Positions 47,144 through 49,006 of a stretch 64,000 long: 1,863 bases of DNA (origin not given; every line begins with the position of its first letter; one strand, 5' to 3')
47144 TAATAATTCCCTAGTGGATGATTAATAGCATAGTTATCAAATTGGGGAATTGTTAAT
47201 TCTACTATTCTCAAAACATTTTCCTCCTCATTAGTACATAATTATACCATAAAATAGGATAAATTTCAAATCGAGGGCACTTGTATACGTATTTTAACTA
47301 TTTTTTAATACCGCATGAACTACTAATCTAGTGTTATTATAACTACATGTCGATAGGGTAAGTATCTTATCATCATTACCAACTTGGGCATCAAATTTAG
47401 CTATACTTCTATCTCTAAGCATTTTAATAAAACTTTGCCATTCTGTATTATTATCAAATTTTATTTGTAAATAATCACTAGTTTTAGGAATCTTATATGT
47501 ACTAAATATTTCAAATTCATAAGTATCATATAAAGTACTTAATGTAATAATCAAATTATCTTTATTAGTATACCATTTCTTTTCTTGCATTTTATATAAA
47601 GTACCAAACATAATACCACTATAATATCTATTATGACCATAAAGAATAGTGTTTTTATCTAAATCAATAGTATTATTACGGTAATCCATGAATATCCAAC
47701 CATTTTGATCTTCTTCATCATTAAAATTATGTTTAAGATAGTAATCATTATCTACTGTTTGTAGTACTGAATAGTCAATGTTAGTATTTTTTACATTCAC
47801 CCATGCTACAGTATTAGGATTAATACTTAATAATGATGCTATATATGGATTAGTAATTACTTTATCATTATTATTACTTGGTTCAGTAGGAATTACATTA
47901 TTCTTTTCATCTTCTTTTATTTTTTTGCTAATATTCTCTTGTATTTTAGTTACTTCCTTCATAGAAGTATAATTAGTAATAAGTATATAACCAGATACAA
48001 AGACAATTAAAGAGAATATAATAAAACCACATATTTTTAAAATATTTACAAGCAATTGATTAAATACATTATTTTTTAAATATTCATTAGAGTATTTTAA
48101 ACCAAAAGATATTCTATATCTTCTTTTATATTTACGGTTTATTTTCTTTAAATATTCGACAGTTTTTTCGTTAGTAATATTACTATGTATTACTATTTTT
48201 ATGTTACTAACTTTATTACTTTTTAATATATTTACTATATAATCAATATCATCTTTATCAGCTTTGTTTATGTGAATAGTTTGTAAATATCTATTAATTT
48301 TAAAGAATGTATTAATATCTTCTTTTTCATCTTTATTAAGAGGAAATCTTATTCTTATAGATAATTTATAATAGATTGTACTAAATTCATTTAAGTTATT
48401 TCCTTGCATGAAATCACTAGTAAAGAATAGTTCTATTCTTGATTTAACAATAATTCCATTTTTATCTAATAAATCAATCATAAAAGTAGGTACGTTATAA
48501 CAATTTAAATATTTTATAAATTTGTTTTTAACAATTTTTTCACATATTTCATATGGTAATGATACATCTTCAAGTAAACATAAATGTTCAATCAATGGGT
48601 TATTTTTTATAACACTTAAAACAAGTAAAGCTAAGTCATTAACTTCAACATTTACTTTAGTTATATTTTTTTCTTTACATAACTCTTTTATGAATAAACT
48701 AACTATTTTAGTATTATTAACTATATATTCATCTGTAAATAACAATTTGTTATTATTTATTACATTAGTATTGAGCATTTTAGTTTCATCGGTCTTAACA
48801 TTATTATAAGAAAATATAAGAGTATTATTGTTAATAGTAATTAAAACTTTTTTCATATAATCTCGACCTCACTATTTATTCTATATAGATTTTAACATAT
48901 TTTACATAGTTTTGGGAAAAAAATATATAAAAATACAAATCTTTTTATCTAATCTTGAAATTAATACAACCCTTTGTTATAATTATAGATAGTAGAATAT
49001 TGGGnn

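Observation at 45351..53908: Two-gene EssC+EsaB module facing a sortase B-fusion / FemAB / glucosaminidase operon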

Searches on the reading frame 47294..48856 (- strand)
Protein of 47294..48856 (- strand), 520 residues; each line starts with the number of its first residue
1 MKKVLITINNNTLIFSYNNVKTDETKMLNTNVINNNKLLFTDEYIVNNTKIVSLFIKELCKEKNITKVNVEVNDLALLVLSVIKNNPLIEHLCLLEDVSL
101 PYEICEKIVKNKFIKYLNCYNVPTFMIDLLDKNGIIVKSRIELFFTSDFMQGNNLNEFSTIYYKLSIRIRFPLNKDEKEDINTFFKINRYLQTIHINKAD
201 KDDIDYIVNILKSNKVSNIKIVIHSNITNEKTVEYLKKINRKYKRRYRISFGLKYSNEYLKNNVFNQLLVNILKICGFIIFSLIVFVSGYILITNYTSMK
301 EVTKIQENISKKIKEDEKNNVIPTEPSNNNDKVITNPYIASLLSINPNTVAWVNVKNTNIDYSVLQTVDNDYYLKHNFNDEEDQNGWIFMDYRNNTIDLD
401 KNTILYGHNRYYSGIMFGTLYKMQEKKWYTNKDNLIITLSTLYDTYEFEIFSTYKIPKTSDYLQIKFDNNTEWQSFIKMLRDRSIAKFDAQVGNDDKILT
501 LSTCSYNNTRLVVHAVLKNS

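Call 4: search_protein_families(library=pfam, proteins=[window:47294-48856:-], max_evalue=0.01)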
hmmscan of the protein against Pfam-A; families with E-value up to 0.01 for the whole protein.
window:47294-48856:- (520 aa): 1 family
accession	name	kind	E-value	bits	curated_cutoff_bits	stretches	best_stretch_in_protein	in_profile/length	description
PF04203.18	Sortase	-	9.6e-13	48.4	26.6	1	354-517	2-124/125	Sortase domain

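Call 5: search_protein_families(library=ncbifam, proteins=[window:47294-48856:-], max_evalue=0.01)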
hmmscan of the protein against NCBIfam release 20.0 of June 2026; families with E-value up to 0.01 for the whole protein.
window:47294-48856:- (520 aa): 2 families
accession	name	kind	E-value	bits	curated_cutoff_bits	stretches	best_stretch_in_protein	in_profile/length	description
TIGR03064.1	sortase_srtB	equivalog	3.6e-51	173.8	153.75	1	272-511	3-233/235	class B sortase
NF040525.1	SrtB_LPKTxSAVK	exception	7.1e-21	74.3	200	1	291-508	8-227/261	class B sortase, LPKTxAVK-specific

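Call 9: find_homologous_proteins(query=window:47294-48856:-)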
Query window:47294-48856:- (520 aa): 2294 proteins with E <= 0.001 among 8000 candidates; the best 120 are listed.
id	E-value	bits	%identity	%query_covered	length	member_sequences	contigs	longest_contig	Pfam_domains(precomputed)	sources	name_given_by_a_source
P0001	0.0e+0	1121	100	100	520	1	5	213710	PF04203.19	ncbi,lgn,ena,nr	ncbi:MAG: class B sortase [Bacilli bacterium]|nr:class B sortase [Bacilli bacterium]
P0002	4.1e-228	776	69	100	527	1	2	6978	PF04203.19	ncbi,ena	-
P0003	8.4e-168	577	54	100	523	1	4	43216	PF04203.19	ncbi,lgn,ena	-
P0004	5.8e-167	575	54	100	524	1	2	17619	PF04203.19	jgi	-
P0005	6.2e-165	568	53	100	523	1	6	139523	PF04203.19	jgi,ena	-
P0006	9.6e-164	564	53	100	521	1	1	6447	PF04203.19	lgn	-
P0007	1.1e-163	564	53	100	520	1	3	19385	PF04203.19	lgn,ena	-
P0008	2.8e-163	562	53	100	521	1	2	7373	PF04203.19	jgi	-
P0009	5.1e-162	558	51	100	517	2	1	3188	PF04203.19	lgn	-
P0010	2.2e-161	556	51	100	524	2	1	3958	PF04203.19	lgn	-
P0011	7.5e-161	554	52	100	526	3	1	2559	PF04203.19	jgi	-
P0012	8.7e-161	554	52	100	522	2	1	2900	PF04203.19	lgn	-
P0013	1.0e-160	554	53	100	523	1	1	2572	PF04203.19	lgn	-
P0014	1.3e-160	554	52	100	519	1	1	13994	PF04203.19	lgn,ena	-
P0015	3.6e-160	552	52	99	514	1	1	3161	PF04203.19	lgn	-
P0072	4.8e-150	519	49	99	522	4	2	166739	PF04203.19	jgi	-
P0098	1.8e-146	507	47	100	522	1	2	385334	PF04203.19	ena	-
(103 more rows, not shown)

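Call 10: find_encoding_contigs(protein=P0098, flank=10000, max_places=2)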
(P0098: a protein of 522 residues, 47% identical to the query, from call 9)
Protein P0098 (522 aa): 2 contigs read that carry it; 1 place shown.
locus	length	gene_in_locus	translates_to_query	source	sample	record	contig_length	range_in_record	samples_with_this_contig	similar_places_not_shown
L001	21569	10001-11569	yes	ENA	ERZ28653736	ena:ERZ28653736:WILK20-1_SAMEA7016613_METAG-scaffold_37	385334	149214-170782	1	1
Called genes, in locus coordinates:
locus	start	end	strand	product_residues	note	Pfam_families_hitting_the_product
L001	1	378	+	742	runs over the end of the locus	PF17854:FtsK_alpha, PF01580:FtsK_SpoIIIE, PF12846:AAA_10 (faint), PF09397:FtsK_gamma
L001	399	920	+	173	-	-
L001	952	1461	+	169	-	PF00588:SpoU_methylase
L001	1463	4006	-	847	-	PF00690:Cation_ATPase_N, PF00122:E1-E2_ATPase, PF00702:Hydrolase, PF13246:Cation_ATPase, PF08282:Hydrolase_3 (weak), PF00689:Cation_ATPase_C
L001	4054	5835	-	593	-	PF02861:Clp_N (weak), PF05621:TniB (faint), PF12775:AAA_7 (weak), PF13191:AAA_16 (weak), PF23569:NBD_SMAX1, PF00004:AAA, PF07724:AAA_2 (faint), PF17871:AAA_lid_9, +1 more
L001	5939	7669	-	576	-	PF03600:CitMHS (weak), PF03606:DcuC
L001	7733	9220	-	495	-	PF01336:tRNA_anti-codon, PF00152:tRNA-synt_2, PF01409:tRNA-synt_2d (faint)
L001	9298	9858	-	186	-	-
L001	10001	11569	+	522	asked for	PF04203:Sortase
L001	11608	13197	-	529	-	-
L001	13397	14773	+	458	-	PF01225:Mur_ligase, PF08245:Mur_ligase_M, PF02875:Mur_ligase_C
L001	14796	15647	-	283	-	PF24575:TPR_Slam (faint)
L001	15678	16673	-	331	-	PF01207:Dus, PF01680:SOR_SNZ (faint), PF00977:His_biosynth (weak)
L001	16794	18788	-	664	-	PF00515:TPR_1 (faint), PF07719:TPR_2 (faint), PF13174:TPR_6 (faint), PF13181:TPR_8 (faint), PF13374:TPR_10 (faint), PF13428:TPR_14 (faint), PF13432:TPR_16 (faint), PF13424:TPR_12 (faint), +3 more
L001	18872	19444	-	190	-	PF06130:PTAC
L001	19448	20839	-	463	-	-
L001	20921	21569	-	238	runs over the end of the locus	PF20772:TACO1_YebC_N, PF01709:Transcrip_reg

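Call 11: find_encoding_contigs(protein=P0072, flank=10000, max_places=2)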
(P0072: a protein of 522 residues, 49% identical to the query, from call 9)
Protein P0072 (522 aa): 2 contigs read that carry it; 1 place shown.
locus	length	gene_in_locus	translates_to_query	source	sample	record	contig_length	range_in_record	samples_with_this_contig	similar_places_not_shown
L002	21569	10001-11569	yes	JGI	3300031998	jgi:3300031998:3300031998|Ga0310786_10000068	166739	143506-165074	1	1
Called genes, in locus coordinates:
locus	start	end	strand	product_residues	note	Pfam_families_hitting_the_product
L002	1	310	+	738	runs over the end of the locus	PF13491:FtsK_4TM (faint), PF12846:AAA_10 (faint), PF17854:FtsK_alpha, PF01580:FtsK_SpoIIIE, PF09397:FtsK_gamma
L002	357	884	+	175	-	-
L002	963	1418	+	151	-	PF00588:SpoU_methylase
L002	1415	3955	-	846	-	PF00690:Cation_ATPase_N, PF00122:E1-E2_ATPase, PF00702:Hydrolase, PF08282:Hydrolase_3 (weak), PF00689:Cation_ATPase_C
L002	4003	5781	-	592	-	PF02861:Clp_N, PF13401:AAA_22 (faint), PF12775:AAA_7 (faint), PF13191:AAA_16 (weak), PF23569:NBD_SMAX1, PF00004:AAA, PF13173:AAA_14 (faint), PF17871:AAA_lid_9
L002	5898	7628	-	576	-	PF03606:DcuC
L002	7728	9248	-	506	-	PF01336:tRNA_anti-codon, PF00152:tRNA-synt_2, PF01409:tRNA-synt_2d (faint)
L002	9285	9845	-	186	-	-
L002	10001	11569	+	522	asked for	PF04203:Sortase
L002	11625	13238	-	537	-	-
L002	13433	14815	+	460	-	PF01225:Mur_ligase, PF08245:Mur_ligase_M, PF02875:Mur_ligase_C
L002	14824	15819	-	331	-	PF01207:Dus, PF01680:SOR_SNZ (faint), PF00977:His_biosynth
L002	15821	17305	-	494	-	PF07719:TPR_2 (faint), PF09976:TPR_21 (faint), PF13174:TPR_6 (faint), PF13432:TPR_16 (faint), PF14559:TPR_19 (faint), PF21545:T7SS_EccA1_N (faint)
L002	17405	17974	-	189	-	PF06130:PTAC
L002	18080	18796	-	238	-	PF20772:TACO1_YebC_N, PF01709:Transcrip_reg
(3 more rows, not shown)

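Call 12: find_encoding_contigs(protein=P0005, flank=10000, max_places=2)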
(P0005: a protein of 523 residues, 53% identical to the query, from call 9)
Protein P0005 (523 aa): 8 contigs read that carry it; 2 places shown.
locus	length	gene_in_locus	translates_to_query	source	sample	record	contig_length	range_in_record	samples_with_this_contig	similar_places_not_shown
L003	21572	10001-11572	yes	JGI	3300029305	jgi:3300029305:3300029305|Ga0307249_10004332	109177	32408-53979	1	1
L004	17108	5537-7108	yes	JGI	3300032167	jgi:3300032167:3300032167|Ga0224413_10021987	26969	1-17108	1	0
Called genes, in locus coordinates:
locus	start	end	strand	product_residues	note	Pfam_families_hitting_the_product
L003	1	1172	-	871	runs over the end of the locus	PF00690:Cation_ATPase_N, PF00122:E1-E2_ATPase, PF00702:Hydrolase, PF13246:Cation_ATPase, PF08282:Hydrolase_3 (weak), PF00689:Cation_ATPase_C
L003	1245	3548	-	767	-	PF00005:ABC_tran, PF02463:SMC_N, PF13304:AAA_21 (faint), PF02687:FtsX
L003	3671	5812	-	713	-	PF02861:Clp_N, PF23569:NBD_SMAX1, PF00004:AAA, PF17871:AAA_lid_9, PF00158:Sigma54_activat (weak), PF00004:AAA, PF07724:AAA_2, PF07728:AAA_5, +8 more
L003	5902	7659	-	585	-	PF03600:CitMHS (weak), PF03606:DcuC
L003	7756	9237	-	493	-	PF01336:tRNA_anti-codon, PF00152:tRNA-synt_2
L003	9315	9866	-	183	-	-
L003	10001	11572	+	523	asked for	PF04203:Sortase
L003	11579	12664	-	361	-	PF00535:Glycos_transf_2, PF13428:TPR_14 (faint), PF00515:TPR_1 (faint), PF07719:TPR_2 (faint), PF13424:TPR_12 (faint), PF13181:TPR_8 (faint)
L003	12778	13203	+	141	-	-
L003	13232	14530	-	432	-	-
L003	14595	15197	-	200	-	PF01832:Glucosaminidase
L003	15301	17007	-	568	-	-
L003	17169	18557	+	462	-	PF01225:Mur_ligase, PF08245:Mur_ligase_M, PF02875:Mur_ligase_C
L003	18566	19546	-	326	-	PF00724:Oxidored_FMN (faint), PF01180:DHO_dh (weak), PF01207:Dus, PF01680:SOR_SNZ (faint), PF00977:His_biosynth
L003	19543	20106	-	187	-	PF06130:PTAC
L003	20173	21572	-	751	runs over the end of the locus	-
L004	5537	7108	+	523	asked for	PF04203:Sortase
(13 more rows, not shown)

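Call 13: find_encoding_contigs(protein=P0003, flank=10000, max_places=2)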
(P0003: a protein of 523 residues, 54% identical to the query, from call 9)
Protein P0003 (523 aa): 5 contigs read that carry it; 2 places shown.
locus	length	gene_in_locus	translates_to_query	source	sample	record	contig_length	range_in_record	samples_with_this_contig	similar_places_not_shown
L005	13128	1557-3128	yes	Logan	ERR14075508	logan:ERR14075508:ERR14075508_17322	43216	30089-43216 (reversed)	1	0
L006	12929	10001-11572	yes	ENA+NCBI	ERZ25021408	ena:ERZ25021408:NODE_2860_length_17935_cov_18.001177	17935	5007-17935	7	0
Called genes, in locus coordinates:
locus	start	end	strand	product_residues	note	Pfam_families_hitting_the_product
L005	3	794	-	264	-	?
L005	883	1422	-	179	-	-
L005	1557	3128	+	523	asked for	PF04203:Sortase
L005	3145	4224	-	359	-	PF00535:Glycos_transf_2, PF07719:TPR_2 (faint)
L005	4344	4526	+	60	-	-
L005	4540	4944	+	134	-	-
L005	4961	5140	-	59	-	-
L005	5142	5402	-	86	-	-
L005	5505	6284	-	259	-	PF01551:Peptidase_M23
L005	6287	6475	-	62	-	-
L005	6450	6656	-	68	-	-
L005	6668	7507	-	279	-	-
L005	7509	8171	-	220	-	-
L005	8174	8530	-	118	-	-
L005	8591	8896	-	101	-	-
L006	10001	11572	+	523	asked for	PF04203:Sortase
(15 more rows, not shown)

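Call 14: find_encoding_contigs(protein=P0002, flank=10000, max_places=2)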
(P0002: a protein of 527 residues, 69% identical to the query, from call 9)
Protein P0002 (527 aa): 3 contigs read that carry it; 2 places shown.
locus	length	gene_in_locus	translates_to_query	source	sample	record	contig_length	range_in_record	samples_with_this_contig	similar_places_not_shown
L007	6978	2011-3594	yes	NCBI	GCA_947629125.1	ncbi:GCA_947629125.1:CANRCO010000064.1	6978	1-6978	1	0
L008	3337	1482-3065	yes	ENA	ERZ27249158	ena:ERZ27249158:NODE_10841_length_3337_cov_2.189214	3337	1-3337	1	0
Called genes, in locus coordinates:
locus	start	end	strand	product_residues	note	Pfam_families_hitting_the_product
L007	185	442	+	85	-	PF12838:Fer4_7 (faint), PF00037:Fer4 (faint), PF06902:Fer4_19 (weak), PF13370:Fer4_13, PF13459:Fer4_15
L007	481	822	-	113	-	PF00849:PseudoU_synth_2 (weak)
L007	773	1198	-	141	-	PF01479:S4, PF00849:PseudoU_synth_2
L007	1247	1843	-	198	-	-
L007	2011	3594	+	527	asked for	PF04203:Sortase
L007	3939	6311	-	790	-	PF01588:tRNA_bind, PF03483:B3_4, PF03484:B5, PF17759:tRNA_synthFbeta, PF03147:FDX-ACB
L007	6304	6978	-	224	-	?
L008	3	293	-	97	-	?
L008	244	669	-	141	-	PF01479:S4, PF00849:PseudoU_synth_2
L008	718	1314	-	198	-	-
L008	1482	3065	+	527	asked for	PF04203:Sortase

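Call 28: find_encoding_contigs(protein=P0001, flank=10000, max_places=3)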
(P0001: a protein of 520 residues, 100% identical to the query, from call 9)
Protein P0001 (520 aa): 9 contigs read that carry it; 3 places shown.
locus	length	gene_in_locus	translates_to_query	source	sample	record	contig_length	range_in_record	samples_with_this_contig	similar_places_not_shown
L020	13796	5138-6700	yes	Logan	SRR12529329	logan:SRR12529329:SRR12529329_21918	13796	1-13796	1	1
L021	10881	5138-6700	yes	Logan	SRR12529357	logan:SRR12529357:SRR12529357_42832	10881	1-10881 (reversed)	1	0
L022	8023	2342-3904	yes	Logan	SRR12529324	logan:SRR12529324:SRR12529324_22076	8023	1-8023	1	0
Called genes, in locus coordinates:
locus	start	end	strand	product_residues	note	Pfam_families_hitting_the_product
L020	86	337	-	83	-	-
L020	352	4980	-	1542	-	PF01580:FtsK_SpoIIIE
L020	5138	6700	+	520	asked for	PF04203:Sortase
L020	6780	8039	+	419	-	PF02388:FemAB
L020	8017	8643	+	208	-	PF01832:Glucosaminidase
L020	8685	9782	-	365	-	PF02646:RmuC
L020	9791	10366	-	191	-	PF09335:VTT_dom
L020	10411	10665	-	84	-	PF00581:Rhodanese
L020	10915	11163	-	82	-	-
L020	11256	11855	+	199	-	-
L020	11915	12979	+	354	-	PF02557:VanY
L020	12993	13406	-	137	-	-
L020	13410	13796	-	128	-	?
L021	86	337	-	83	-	-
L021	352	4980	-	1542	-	PF01580:FtsK_SpoIIIE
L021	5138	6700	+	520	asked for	PF04203:Sortase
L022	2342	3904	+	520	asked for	PF04203:Sortase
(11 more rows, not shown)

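Call 49: predict_structure(alignment_id=A3)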
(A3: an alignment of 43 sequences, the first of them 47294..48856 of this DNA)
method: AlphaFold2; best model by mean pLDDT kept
length: 520 residues; sequences in the alignment: 43
mean_pLDDT: 82.7   pTM: 0.44
mean pLDDT of the five models: 82.7, 82.1, 81.5, 81.4, 79.8
residues with pLDDT >= 90: 205; 70-90: 236; 50-70: 45; < 50: 34
segments of 3 or more residues with pLDDT < 50: 21-34, 317-331, 412-415
pLDDT, mean of each block of 10 residues (from residue 1): 82 84 41 61 87 90 92 92 93 91 93 92 85 87 70 81 91 90 88 94 93 92 89 90 92 86 75 87 90 75 63 53 39 71 81 88 84 79 78 86 83 56 87 92 90 88 87 94 93 92 77 86
secondary structure, 60 per line:
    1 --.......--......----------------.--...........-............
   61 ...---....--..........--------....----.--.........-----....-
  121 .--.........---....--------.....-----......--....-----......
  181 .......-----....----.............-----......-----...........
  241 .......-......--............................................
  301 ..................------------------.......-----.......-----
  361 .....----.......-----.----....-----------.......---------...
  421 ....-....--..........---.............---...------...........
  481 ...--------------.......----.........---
elements in order: E3-9 E12-17 E37-41 H42-47 H49-63 E67-70 H73-82 E91-94 H102-110 E116-119 H124-132 E136-139 H148-152 H158-163 E166-169 H175-187 E193-196 H201-213 E219-224 H230-247 E249-254 H257-318 H337-343 E349-355 E361-365 H370-375 E387-390 E402-408 H418-424 H426-429 H432-435 E436-441 E445-457 H470-483 E498-504 E509-517

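Call 67: search_protein_families(library=pfam, proteins=[L007:1247-1843:-, L003:13232-14530:-, L001:11608-13197:-], max_evalue=1)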
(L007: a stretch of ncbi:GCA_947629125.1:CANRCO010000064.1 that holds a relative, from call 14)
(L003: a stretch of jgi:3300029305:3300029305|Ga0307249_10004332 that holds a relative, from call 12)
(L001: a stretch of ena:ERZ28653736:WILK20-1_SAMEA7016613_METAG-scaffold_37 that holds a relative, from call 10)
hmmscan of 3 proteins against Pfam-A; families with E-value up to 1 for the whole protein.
L007:1247-1843:- (198 aa): 2 families
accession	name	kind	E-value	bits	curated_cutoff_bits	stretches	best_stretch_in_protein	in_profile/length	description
PF07943.18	PBP5_C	-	0.039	14.6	21.2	1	35-102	4-69/91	Penicillin-binding protein 5, C-terminal domain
PF00746.26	Gram_pos_anchor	-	0.38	11.2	20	0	164-192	10-40/43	LPXTG cell wall anchor motif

L003:13232-14530:- (432 aa): 0 families

L001:11608-13197:- (529 aa): 1 family
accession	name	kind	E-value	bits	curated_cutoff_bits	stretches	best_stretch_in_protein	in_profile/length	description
PF15639.11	Tox-MPTase3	-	0.15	12.7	25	0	295-337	14-57/131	Metallopeptidase toxin 3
